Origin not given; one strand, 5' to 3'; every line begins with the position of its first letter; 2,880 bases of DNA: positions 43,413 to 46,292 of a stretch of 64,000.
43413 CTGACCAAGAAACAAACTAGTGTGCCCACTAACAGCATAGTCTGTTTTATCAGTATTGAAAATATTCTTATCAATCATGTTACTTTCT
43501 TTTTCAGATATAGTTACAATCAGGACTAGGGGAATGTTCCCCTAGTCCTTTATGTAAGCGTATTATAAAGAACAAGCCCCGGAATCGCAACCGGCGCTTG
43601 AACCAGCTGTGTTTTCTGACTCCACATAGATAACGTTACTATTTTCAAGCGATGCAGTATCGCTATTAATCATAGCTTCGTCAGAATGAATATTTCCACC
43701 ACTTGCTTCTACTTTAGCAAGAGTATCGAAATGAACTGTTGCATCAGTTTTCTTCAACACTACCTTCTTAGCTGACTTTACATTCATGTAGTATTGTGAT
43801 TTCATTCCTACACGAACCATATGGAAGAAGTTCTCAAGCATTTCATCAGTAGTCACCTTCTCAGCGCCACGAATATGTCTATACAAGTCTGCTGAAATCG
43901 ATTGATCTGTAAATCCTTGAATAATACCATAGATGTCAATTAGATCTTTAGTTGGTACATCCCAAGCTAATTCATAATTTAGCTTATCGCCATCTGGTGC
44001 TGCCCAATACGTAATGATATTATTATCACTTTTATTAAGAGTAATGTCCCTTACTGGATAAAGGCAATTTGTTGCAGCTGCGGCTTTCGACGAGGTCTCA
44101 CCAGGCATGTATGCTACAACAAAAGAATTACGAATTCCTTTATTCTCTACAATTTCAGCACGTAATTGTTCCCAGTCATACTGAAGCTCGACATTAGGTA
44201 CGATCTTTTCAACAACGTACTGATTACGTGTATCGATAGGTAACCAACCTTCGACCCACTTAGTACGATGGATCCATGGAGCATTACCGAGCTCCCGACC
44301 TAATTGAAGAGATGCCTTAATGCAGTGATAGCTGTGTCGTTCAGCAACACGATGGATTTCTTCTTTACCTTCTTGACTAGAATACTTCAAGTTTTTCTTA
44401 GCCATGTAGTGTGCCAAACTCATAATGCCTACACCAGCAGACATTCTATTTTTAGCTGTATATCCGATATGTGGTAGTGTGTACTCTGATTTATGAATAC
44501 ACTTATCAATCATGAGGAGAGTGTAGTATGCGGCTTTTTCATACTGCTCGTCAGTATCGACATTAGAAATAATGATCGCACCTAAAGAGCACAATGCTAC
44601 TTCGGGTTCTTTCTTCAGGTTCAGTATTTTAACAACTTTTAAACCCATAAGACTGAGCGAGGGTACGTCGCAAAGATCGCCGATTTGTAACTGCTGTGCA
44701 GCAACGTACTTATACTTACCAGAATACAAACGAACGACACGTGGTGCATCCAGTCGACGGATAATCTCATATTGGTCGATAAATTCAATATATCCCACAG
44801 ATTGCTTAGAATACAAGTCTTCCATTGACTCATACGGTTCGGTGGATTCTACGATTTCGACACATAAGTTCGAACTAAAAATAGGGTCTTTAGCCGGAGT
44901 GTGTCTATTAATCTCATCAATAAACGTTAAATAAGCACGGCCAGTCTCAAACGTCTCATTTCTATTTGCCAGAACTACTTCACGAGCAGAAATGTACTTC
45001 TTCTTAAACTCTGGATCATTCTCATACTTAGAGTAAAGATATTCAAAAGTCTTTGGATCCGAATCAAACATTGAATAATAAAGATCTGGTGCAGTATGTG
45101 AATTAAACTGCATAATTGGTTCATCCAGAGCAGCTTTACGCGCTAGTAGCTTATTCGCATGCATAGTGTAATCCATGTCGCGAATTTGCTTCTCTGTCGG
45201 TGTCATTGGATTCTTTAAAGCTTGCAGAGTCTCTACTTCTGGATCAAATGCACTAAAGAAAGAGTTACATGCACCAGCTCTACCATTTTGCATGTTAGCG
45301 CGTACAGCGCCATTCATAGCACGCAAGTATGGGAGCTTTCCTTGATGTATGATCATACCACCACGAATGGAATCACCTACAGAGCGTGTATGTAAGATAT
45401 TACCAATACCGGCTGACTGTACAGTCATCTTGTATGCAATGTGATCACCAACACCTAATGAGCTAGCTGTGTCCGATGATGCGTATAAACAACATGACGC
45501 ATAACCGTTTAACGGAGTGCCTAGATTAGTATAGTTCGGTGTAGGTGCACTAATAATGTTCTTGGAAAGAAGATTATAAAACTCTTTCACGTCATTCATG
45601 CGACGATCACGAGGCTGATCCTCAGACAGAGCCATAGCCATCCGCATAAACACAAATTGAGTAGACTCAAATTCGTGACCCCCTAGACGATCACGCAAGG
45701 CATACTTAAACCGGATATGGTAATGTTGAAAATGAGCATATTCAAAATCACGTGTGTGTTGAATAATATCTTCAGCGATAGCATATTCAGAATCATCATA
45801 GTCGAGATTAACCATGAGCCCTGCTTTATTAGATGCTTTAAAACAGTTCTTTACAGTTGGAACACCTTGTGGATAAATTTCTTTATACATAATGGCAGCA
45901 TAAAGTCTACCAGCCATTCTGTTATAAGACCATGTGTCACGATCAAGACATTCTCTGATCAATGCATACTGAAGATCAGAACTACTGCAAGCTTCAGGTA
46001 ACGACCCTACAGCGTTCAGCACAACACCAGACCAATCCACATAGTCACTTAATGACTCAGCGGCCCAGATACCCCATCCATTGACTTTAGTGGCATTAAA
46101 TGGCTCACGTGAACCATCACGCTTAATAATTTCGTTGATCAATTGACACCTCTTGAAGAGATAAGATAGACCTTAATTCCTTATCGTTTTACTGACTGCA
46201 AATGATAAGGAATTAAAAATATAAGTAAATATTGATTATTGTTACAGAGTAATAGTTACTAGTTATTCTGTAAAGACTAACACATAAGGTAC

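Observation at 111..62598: Dispersed family of intergenic palindromes with a conserved GCATA(A)...(T)TATGYC base and unrelated inner stems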

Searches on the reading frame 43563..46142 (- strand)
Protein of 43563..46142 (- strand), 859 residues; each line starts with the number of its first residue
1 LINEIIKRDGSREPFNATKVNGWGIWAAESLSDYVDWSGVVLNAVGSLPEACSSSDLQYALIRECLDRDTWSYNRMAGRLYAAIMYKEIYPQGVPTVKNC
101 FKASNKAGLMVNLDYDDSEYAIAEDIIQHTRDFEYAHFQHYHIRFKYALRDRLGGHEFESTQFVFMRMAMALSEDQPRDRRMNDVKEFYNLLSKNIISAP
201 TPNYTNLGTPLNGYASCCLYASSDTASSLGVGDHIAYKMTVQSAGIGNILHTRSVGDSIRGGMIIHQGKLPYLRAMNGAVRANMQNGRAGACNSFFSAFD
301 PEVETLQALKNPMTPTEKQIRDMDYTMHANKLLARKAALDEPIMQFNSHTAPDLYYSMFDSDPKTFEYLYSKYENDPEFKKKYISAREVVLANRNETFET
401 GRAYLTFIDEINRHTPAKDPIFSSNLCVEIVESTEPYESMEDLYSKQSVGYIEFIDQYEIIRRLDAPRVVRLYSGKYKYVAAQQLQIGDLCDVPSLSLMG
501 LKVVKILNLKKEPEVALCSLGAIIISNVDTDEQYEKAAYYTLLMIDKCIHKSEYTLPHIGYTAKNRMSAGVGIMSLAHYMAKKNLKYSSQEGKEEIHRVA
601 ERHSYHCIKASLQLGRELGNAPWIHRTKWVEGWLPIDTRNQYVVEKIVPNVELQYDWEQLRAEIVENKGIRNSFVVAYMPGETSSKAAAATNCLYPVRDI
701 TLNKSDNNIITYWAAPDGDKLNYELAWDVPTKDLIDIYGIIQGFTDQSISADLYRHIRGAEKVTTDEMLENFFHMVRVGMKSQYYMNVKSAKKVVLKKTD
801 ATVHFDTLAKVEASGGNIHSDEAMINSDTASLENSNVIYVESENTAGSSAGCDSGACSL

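Call 70: search_protein_families(library=pfam, proteins=[window:43563-46142:-], max_evalue=0.001)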
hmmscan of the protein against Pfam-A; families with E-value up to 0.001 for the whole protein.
window:43563-46142:- (859 aa): 2 families
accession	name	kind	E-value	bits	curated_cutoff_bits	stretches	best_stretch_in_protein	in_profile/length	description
PF02867.20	Ribonuc_red_lgC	-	5.9e-80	269.8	23.9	1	215-786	1-523/523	Ribonucleotide reductase, barrel domain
PF00317.26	Ribonuc_red_lgN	-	9.1e-15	54.9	28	1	146-211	14-76/77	Ribonucleotide reductase, all-alpha domain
